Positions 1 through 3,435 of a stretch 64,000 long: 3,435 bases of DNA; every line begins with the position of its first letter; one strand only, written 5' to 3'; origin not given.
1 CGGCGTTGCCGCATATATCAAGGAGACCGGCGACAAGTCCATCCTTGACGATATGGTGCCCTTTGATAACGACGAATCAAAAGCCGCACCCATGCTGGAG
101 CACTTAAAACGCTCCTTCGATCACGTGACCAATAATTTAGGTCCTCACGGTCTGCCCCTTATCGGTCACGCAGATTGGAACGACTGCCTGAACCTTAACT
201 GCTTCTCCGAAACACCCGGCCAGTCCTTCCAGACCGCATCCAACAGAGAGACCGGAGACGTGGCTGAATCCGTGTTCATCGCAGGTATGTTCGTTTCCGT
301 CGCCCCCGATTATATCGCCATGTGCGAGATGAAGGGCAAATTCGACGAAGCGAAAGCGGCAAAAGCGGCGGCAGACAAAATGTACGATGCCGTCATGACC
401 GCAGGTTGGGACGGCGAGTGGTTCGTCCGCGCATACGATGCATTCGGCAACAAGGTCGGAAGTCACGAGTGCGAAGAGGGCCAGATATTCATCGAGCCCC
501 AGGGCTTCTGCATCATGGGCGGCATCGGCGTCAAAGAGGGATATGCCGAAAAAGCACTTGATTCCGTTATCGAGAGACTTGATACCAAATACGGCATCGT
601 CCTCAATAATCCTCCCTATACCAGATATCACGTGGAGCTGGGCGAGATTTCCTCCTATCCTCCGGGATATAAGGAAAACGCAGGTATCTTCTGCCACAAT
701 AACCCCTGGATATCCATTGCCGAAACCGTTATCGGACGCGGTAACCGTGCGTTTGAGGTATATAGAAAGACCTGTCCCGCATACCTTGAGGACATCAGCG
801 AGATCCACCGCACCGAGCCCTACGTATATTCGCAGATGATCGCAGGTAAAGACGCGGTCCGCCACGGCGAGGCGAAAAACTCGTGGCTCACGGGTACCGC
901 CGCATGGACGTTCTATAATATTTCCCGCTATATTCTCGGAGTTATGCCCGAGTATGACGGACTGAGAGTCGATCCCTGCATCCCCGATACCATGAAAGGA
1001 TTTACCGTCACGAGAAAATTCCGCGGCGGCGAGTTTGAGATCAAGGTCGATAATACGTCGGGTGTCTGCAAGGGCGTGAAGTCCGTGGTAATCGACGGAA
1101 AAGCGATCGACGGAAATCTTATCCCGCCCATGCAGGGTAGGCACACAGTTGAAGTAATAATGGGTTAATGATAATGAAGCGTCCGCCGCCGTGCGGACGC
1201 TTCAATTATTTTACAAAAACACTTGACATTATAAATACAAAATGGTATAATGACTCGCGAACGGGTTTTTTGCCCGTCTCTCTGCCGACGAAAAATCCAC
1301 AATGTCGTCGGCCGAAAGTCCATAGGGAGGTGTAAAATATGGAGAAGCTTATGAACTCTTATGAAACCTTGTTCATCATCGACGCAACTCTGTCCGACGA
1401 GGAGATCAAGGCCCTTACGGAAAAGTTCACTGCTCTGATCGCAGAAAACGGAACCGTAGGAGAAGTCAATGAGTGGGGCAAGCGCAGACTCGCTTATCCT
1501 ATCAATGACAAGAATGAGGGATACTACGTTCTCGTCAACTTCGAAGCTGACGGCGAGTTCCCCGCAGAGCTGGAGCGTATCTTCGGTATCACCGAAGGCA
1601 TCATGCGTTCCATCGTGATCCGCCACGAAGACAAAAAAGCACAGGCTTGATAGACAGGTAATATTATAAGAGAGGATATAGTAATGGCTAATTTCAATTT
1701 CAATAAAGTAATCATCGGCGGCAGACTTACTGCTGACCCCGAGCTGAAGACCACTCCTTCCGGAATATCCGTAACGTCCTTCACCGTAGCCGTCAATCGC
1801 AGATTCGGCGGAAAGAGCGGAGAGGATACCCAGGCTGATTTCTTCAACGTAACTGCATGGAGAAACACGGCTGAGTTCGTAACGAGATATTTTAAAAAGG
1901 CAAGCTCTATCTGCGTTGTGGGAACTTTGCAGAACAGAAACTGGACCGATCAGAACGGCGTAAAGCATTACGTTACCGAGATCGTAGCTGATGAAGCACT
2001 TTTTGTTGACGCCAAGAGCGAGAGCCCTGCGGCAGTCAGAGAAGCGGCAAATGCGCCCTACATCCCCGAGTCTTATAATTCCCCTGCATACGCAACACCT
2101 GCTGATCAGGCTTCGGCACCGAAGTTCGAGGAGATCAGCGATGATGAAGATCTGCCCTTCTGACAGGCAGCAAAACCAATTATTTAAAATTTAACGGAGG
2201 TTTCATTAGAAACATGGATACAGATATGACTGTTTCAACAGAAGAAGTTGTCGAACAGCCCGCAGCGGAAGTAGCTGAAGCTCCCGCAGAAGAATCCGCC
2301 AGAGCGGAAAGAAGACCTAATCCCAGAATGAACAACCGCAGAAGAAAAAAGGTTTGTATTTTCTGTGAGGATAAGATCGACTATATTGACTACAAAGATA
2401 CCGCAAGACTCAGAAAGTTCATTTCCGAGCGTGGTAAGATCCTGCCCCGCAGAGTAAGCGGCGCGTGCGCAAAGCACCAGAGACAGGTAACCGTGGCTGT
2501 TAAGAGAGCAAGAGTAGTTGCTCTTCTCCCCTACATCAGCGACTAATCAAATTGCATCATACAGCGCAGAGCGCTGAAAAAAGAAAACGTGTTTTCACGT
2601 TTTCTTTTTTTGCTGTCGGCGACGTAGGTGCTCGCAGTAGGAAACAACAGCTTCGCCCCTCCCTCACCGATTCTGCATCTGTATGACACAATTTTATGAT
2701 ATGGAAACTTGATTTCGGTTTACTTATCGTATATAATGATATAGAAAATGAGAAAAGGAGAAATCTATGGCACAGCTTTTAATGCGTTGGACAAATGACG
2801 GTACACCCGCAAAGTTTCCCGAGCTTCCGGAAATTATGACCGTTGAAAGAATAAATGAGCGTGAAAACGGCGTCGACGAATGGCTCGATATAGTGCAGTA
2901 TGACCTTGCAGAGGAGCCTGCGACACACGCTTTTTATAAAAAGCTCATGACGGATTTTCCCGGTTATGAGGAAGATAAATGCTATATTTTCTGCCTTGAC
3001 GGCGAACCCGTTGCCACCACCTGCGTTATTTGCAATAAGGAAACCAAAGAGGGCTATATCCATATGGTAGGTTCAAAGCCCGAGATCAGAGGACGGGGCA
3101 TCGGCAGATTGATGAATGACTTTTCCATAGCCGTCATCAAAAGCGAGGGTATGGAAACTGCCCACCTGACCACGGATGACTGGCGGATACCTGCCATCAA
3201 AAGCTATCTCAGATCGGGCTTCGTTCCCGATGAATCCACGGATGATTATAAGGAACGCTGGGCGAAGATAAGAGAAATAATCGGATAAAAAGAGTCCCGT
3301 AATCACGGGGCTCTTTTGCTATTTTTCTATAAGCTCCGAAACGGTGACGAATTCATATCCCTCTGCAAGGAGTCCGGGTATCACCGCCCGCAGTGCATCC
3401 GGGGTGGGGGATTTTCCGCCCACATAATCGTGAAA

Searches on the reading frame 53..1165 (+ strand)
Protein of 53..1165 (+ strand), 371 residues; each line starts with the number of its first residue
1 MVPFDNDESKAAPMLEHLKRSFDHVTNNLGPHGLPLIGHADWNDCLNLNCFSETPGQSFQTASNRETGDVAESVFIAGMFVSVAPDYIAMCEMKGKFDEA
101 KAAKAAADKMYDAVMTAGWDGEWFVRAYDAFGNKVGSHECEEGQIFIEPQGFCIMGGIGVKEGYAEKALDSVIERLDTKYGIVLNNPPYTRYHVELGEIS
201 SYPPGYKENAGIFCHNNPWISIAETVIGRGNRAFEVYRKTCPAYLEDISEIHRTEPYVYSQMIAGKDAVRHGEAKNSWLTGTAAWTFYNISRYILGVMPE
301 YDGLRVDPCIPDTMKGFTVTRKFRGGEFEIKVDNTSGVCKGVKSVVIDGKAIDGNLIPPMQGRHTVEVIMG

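Call 48: search_protein_families(library=pfam, proteins=[window:53-1165:+], max_evalue=0.0001)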
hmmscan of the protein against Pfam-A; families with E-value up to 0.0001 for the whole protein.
window:53-1165:+ (371 aa): 1 family
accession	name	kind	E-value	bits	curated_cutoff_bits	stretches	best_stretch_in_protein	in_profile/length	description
PF17167.11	Glyco_hydro_94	-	4.5e-116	388.4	27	1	2-296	149-420/420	Glycosyl hydrolase 94 superfamily, catalytic domain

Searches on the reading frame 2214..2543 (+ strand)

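Call 48: search_protein_families(library=pfam, proteins=[window:2214-2543:+], max_evalue=0.0001)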
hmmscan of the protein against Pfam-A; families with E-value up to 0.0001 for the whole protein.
window:2214-2543:+ (110 aa): 1 family
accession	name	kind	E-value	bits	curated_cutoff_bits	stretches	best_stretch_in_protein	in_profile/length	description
PF01084.26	Ribosomal_S18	-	1.1e-26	93.2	21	1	54-105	1-52/52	Ribosomal protein S18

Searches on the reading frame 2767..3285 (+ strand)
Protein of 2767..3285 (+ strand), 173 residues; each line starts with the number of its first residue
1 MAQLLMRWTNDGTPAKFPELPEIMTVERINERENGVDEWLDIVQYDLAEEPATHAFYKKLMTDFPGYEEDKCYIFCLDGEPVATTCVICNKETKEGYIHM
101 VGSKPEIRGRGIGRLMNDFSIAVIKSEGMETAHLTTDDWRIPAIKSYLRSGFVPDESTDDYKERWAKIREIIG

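Call 48: search_protein_families(library=pfam, proteins=[window:2767-3285:+], max_evalue=0.0001)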
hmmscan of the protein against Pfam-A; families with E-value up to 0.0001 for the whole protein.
window:2767-3285:+ (173 aa): 3 families
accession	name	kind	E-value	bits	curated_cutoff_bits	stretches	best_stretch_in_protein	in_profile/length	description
PF00583.31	Acetyltransf_1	-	5.1e-12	46.5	20.7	1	45-152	5-116/116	Acetyltransferase (GNAT) family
PF13508.13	Acetyltransf_7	-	4.9e-08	33.7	27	1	70-153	3-83/84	Acetyltransferase (GNAT) domain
PF13480.13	Acetyltransf_6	-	4.1e-06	27.4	22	1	45-138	47-138/143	Acetyltransferase (GNAT) domain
